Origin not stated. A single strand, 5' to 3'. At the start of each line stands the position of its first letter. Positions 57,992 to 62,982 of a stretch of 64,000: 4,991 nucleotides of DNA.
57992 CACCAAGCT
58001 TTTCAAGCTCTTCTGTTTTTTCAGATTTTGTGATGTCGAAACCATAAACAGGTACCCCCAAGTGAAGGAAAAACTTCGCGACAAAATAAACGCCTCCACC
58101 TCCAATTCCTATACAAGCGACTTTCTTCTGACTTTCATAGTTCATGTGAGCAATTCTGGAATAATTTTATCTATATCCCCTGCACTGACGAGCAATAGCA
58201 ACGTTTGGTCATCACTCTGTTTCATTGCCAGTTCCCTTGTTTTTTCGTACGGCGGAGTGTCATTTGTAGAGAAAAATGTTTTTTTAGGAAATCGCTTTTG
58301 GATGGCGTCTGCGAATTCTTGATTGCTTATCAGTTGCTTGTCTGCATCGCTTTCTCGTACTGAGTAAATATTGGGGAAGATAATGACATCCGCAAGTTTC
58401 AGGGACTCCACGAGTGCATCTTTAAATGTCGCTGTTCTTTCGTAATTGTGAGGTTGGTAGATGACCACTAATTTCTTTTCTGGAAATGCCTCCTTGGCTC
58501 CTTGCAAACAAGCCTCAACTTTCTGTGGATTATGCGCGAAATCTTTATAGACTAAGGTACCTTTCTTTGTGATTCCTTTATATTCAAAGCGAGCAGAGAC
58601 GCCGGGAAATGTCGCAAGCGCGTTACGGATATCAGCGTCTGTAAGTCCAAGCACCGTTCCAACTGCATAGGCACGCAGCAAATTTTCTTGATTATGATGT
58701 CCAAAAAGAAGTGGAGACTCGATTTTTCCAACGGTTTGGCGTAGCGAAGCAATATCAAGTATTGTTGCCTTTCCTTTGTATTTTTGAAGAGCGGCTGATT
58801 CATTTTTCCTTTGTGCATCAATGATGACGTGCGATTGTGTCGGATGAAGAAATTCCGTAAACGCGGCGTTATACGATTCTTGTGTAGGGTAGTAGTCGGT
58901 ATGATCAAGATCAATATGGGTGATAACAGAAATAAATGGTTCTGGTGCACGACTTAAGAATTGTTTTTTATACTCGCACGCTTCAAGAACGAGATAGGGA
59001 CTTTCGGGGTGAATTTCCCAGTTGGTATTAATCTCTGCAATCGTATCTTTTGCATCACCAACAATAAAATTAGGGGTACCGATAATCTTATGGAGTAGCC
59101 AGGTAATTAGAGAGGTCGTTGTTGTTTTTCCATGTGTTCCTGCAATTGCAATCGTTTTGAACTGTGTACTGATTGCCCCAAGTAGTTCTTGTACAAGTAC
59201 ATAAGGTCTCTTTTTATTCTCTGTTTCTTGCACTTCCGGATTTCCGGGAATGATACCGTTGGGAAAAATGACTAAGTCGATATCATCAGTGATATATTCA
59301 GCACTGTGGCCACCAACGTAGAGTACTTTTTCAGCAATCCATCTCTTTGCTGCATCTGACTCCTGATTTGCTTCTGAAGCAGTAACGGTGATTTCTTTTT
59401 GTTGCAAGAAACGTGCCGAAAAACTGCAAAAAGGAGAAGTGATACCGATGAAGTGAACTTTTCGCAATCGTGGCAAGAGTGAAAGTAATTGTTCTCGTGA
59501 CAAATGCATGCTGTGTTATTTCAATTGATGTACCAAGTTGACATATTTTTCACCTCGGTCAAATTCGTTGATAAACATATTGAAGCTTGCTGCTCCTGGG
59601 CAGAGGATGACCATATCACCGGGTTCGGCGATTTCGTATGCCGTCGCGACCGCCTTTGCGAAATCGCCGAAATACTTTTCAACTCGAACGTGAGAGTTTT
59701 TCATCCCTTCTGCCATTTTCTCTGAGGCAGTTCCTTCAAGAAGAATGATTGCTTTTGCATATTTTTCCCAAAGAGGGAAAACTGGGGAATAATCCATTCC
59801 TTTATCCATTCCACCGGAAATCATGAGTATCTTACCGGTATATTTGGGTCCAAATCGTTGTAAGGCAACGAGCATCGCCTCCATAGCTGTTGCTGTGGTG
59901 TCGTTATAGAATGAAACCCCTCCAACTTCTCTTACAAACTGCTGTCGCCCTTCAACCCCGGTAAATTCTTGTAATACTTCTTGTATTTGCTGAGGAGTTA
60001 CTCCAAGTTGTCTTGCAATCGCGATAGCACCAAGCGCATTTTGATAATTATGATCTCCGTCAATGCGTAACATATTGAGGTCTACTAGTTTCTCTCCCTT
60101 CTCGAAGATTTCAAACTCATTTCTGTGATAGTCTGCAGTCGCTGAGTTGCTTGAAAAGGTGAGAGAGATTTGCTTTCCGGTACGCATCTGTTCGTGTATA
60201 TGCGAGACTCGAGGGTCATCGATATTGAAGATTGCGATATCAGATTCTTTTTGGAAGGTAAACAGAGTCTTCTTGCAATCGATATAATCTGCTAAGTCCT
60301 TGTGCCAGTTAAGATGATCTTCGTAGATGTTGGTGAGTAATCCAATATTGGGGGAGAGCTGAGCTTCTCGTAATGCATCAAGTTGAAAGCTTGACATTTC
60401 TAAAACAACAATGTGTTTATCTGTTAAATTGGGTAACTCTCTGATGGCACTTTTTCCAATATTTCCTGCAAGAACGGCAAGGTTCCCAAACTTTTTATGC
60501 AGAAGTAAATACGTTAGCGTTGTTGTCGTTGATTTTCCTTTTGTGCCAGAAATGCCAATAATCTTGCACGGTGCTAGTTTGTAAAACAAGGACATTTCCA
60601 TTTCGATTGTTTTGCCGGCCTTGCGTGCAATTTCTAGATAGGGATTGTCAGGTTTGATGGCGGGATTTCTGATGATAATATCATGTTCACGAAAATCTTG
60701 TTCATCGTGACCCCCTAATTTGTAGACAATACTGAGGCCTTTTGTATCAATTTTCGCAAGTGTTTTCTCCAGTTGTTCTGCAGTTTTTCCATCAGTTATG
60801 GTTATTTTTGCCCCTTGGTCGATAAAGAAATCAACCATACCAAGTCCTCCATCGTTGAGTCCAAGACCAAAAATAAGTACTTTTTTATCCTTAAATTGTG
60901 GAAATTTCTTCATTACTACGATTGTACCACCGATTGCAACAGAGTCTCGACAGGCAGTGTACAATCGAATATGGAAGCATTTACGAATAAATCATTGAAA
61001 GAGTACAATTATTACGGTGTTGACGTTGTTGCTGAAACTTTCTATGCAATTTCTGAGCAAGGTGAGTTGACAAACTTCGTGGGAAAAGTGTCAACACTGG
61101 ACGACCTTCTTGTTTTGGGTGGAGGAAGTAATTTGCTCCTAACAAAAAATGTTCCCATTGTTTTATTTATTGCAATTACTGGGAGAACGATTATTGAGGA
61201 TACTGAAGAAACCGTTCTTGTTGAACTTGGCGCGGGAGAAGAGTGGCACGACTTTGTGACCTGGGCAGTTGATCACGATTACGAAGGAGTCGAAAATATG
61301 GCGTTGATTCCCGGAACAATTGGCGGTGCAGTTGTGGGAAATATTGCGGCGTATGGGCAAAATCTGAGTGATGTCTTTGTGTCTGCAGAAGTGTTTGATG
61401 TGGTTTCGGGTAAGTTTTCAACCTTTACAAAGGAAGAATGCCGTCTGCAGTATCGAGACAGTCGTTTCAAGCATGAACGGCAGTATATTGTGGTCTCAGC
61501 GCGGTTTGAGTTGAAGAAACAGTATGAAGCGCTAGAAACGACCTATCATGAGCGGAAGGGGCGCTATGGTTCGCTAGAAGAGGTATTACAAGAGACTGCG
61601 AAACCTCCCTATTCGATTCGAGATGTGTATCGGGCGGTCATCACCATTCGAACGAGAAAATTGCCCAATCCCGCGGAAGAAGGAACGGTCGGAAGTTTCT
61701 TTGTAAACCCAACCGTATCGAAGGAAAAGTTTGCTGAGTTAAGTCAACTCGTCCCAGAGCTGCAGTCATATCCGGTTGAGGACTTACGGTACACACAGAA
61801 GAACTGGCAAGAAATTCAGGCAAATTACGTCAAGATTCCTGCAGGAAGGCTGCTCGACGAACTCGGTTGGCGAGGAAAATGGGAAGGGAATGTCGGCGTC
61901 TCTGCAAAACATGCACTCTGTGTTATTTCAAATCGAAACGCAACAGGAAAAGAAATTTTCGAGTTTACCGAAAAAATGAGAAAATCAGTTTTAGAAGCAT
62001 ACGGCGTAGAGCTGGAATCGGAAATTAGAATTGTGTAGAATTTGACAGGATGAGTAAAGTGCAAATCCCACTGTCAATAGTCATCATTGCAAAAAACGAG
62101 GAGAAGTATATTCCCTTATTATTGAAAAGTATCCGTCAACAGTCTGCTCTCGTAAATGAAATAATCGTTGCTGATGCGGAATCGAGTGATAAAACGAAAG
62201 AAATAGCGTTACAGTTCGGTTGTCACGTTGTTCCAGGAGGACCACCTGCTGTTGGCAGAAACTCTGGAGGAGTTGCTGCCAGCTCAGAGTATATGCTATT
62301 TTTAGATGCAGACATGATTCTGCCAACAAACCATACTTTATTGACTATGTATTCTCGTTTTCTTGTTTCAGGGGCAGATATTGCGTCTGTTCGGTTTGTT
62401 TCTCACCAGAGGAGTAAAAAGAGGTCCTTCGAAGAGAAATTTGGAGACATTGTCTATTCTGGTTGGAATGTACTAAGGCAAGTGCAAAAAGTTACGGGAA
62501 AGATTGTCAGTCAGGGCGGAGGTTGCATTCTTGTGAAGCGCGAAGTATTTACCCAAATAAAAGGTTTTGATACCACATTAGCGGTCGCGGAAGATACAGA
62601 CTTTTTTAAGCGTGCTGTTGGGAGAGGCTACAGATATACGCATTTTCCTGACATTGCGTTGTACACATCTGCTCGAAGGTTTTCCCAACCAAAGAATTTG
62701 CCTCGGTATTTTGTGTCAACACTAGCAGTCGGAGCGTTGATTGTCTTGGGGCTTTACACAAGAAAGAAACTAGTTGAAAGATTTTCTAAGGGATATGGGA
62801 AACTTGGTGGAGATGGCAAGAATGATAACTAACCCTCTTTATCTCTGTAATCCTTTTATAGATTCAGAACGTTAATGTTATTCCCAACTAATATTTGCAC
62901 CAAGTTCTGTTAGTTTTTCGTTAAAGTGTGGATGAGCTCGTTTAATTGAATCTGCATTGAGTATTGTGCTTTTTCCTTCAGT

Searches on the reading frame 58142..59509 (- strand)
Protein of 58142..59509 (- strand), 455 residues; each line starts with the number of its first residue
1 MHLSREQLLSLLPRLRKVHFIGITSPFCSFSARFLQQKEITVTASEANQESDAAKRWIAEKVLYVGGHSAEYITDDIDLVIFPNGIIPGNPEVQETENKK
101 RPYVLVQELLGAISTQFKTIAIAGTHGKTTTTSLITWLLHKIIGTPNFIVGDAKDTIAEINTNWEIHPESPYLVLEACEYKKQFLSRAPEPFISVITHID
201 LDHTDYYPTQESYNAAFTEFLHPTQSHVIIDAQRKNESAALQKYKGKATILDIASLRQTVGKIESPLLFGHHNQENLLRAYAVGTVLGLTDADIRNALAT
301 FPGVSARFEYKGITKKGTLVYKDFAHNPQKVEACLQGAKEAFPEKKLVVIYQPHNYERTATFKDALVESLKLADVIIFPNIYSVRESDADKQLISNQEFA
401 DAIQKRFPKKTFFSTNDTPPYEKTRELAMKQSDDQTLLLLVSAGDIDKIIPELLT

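Call 23: search_protein_families(library=pfam, proteins=[window:58142-59509:-], max_evalue=0.001)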
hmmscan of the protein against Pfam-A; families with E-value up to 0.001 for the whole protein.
window:58142-59509:- (455 aa): 3 families
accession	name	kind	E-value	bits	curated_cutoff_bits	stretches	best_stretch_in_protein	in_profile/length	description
PF08245.18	Mur_ligase_M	-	6.8e-16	59.3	24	1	122-239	1-130/200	Mur ligase middle domain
PF02875.26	Mur_ligase_C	-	3.5e-10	41.2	28.4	1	307-441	2-124/127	Mur ligase, glutamate ligase domain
PF01225.30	Mur_ligase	-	2.5e-06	28.2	21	1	17-117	1-94/95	Mur ligase family, catalytic domain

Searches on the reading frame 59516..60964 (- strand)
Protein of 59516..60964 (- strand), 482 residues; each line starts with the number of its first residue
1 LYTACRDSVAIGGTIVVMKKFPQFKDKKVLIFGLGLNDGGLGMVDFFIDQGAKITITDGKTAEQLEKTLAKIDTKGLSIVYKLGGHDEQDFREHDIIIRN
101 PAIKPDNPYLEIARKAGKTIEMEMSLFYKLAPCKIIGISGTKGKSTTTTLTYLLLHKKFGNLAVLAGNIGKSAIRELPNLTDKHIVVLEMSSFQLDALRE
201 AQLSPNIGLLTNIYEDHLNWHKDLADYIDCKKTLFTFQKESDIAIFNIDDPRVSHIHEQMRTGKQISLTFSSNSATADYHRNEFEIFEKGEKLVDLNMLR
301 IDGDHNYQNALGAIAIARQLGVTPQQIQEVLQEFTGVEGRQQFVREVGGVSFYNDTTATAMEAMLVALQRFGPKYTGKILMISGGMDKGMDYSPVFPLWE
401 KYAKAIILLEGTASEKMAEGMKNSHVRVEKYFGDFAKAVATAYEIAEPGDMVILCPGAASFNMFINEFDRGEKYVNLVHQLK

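Call 23: search_protein_families(library=pfam, proteins=[window:59516-60964:-], max_evalue=0.001)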
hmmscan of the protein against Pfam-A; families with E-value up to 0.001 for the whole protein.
window:59516-60964:- (482 aa): 3 families
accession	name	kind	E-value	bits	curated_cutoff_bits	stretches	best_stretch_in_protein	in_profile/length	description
PF08245.18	Mur_ligase_M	-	2.5e-30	106.4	24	1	138-317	1-200/200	Mur ligase middle domain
PF02875.26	Mur_ligase_C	-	7.5e-13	49.9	28.4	1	339-456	1-125/127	Mur ligase, glutamate ligase domain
PF21799.2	MurD-like_N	-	1e-10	42.2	27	1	27-120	1-86/88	Mur ligase MurD-like, N-terminal domain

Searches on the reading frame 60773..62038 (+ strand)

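Call 23: search_protein_families(library=pfam, proteins=[window:60773-62038:+], max_evalue=0.001)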
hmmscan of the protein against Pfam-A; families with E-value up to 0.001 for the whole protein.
window:60773-62038:+ (421 aa): 2 families
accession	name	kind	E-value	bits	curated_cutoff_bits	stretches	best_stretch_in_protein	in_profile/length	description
PF02873.21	MurB_C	-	5.2e-22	78.3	27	1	285-421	2-99/99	UDP-N-acetylenolpyruvoylglucosamine reductase, C-terminal domain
PF01565.28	FAD_binding_4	-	3.5e-13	49.9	26.4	1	112-214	27-134/139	FAD binding domain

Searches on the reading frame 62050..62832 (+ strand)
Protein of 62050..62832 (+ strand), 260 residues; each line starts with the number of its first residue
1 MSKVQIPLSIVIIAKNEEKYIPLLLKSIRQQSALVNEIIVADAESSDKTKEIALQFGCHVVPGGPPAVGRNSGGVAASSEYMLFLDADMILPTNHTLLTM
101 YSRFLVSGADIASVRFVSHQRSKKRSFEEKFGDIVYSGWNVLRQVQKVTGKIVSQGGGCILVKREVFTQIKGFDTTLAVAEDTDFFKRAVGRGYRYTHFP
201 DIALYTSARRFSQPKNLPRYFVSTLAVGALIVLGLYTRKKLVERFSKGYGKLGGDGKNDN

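Call 23: search_protein_families(library=pfam, proteins=[window:62050-62832:+], max_evalue=0.001)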
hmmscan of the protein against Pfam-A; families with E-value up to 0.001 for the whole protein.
window:62050-62832:+ (260 aa): 7 families
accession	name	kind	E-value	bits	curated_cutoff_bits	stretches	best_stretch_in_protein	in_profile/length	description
PF00535.33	Glycos_transf_2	-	4.8e-20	72.6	23.3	1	9-168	1-165/168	Glycosyl transferase family 2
PF10111.15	Glyco_tranf_2_2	-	4.2e-08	33.4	27.3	1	11-217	3-228/276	Glycosyltransferase like family 2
PF13632.12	Glyco_trans_2_3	-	1.6e-07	31.8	27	1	82-207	2-124/198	Glycosyl transferase family group 2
PF13506.12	Glyco_transf_21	-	5.2e-07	29.7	21.7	1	76-210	28-158/174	Glycosyl transferase family 21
PF13641.12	Glyco_tranf_2_3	-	0.00016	22.2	27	1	8-207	3-212/230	Glycosyltransferase like family 2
PF12804.13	NTP_transf_3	-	0.00021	22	27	1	22-120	25-127/160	MobA-like NTP transferase domain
PF02709.20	Glyco_transf_7C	-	0.0006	19.8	23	0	157-202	21-69/78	N-terminal domain of galactosyltransferase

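Call 75: find_encoding_contigs(protein=window:62050-62832:+, flank=10000, max_places=2)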
Protein window:62050-62832:+ (260 aa): 23 contigs read that carry it; 2 places shown.
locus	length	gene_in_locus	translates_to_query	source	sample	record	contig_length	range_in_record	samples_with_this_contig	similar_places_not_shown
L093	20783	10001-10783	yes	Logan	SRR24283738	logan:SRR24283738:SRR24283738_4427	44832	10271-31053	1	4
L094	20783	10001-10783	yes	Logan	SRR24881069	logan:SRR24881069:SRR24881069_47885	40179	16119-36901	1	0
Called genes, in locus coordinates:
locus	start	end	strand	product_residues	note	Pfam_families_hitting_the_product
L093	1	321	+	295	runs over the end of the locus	PF00892:EamA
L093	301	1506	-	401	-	PF07690:MFS_1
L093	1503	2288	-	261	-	PF01040:UbiA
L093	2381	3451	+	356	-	PF02065:Melibiase, PF16499:Melibiase_2 (faint), PF01055:Glyco_hydro_31_2nd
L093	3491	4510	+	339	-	-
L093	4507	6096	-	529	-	PF01225:Mur_ligase (weak), PF08245:Mur_ligase_M, PF02875:Mur_ligase_C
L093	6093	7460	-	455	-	PF01225:Mur_ligase, PF08245:Mur_ligase_M, PF02875:Mur_ligase_C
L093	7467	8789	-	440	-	PF21799:MurD-like_N (weak), PF08245:Mur_ligase_M, PF02875:Mur_ligase_C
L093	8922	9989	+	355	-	PF01565:FAD_binding_4, PF02873:MurB_C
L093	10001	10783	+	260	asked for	PF00535:Glycos_transf_2, PF10111:Glyco_tranf_2_2, PF13632:Glyco_trans_2_3 (weak)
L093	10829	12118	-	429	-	PF00275:EPSP_synthase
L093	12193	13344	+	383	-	PF01820:Dala_Dala_lig_N, PF02222:ATP-grasp (faint), PF02786:CPSase_L_D2 (weak), PF07478:Dala_Dala_lig_C, PF13535:ATP-grasp_4 (faint)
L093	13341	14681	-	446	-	PF02875:Mur_ligase_C (faint), PF08245:Mur_ligase_M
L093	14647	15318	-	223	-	PF00561:Abhydrolase_1, PF12146:Hydrolase_4, PF12697:Abhydrolase_6, PF20408:Abhydrolase_11 (faint), PF07819:PGAP1 (weak)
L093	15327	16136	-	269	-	PF00730:HhH-GPD, PF00633:HHH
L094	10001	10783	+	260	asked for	PF00535:Glycos_transf_2, PF10111:Glyco_tranf_2_2, PF13632:Glyco_trans_2_3 (weak)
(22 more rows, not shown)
